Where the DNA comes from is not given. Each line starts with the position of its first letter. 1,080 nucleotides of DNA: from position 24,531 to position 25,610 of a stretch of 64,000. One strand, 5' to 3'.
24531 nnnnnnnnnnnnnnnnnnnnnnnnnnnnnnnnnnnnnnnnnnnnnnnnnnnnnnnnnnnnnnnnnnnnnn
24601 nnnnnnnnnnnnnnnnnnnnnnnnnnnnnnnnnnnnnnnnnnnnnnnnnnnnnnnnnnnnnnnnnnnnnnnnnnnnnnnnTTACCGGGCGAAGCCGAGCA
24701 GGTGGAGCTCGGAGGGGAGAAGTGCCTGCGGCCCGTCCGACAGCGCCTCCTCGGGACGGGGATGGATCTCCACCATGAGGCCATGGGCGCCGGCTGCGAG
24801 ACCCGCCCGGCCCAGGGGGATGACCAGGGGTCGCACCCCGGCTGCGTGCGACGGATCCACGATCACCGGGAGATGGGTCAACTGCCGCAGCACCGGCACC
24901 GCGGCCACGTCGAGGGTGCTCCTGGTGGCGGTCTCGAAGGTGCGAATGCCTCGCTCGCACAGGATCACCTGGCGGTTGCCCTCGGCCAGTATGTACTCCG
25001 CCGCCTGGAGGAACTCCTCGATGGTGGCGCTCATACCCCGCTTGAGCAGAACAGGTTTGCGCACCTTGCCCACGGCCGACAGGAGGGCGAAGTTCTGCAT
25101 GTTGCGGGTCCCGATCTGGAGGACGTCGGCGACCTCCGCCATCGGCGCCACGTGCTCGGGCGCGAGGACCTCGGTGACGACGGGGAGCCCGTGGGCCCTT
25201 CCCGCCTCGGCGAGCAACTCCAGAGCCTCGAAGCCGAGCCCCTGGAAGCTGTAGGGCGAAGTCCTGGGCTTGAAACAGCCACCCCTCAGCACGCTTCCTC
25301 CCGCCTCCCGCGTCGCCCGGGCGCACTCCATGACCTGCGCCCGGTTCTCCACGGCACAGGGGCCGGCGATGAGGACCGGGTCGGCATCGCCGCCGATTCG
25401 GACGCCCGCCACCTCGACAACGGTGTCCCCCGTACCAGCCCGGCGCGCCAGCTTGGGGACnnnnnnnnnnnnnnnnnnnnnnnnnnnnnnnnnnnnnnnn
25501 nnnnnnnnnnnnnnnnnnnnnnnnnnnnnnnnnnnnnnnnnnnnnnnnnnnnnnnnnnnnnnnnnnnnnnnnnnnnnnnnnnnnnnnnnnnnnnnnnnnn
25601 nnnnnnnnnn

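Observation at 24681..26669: Single polypeptide fusing chorismate mutase, prephenate dehydratase (with ACT) and DAHP synthase I-beta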

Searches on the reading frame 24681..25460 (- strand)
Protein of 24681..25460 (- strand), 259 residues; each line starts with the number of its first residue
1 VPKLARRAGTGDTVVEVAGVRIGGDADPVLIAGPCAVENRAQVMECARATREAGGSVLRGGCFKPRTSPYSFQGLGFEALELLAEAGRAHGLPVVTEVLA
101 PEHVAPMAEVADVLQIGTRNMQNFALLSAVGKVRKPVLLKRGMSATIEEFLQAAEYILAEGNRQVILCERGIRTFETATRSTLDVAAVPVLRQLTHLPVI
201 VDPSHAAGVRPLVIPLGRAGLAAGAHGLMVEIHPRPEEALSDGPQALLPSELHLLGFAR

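Call 32: search_solved_structures(query=window:24681-25460:-, max_evalue=1e-60, show_alignments=4)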
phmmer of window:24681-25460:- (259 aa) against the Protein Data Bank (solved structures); distinct sequences matched with E-value up to 1e-60: 10.
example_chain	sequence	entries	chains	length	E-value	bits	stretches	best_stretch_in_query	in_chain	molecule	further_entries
1vs1_A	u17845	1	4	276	1.1e-96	326.7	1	10-253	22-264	3-deoxy-7-phosphoheptulonate synthase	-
4grs_A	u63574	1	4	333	1.1e-89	303.8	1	6-248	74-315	Phospho-2-dehydro-3-deoxyheptonate aldolase, 2-dehydro-3-deoxyphosphoheptonate aldolase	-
3pg8_A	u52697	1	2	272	7.2e-89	301.2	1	6-247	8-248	Phospho-2-dehydro-3-deoxyheptonate aldolase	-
1rzm_A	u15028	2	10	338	1.2e-88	300.4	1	6-247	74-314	Phospho-2-dehydro-3-deoxyheptonate aldolase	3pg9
1vr6_A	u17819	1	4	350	1.3e-88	300.3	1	6-247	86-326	Phospho-2-dehydro-3-deoxyheptonate aldolase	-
1zco_A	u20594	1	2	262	3.6e-88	298.9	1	12-248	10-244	2-dehydro-3-deoxyphosphoheptonate aldolase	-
4c1k_A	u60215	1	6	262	5.1e-88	298.4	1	12-248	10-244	2-DEHYDRO-3-DEOXYPHOSPHOHEPTONATE ALDOLASE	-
4c1l_A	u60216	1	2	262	3.5e-87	295.6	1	12-248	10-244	2-dehydro-3-deoxyphosphoheptonate aldolase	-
5j6f_A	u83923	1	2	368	3.7e-82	279.2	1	5-247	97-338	3-deoxy-D-arabino-heptulosonate 7-phosphate synthase, chorismate mutase-isozyme 3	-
3nvt_A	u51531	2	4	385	4e-81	275.8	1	5-247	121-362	3-deoxy-D-arabino-heptulosonate 7-phosphate synthase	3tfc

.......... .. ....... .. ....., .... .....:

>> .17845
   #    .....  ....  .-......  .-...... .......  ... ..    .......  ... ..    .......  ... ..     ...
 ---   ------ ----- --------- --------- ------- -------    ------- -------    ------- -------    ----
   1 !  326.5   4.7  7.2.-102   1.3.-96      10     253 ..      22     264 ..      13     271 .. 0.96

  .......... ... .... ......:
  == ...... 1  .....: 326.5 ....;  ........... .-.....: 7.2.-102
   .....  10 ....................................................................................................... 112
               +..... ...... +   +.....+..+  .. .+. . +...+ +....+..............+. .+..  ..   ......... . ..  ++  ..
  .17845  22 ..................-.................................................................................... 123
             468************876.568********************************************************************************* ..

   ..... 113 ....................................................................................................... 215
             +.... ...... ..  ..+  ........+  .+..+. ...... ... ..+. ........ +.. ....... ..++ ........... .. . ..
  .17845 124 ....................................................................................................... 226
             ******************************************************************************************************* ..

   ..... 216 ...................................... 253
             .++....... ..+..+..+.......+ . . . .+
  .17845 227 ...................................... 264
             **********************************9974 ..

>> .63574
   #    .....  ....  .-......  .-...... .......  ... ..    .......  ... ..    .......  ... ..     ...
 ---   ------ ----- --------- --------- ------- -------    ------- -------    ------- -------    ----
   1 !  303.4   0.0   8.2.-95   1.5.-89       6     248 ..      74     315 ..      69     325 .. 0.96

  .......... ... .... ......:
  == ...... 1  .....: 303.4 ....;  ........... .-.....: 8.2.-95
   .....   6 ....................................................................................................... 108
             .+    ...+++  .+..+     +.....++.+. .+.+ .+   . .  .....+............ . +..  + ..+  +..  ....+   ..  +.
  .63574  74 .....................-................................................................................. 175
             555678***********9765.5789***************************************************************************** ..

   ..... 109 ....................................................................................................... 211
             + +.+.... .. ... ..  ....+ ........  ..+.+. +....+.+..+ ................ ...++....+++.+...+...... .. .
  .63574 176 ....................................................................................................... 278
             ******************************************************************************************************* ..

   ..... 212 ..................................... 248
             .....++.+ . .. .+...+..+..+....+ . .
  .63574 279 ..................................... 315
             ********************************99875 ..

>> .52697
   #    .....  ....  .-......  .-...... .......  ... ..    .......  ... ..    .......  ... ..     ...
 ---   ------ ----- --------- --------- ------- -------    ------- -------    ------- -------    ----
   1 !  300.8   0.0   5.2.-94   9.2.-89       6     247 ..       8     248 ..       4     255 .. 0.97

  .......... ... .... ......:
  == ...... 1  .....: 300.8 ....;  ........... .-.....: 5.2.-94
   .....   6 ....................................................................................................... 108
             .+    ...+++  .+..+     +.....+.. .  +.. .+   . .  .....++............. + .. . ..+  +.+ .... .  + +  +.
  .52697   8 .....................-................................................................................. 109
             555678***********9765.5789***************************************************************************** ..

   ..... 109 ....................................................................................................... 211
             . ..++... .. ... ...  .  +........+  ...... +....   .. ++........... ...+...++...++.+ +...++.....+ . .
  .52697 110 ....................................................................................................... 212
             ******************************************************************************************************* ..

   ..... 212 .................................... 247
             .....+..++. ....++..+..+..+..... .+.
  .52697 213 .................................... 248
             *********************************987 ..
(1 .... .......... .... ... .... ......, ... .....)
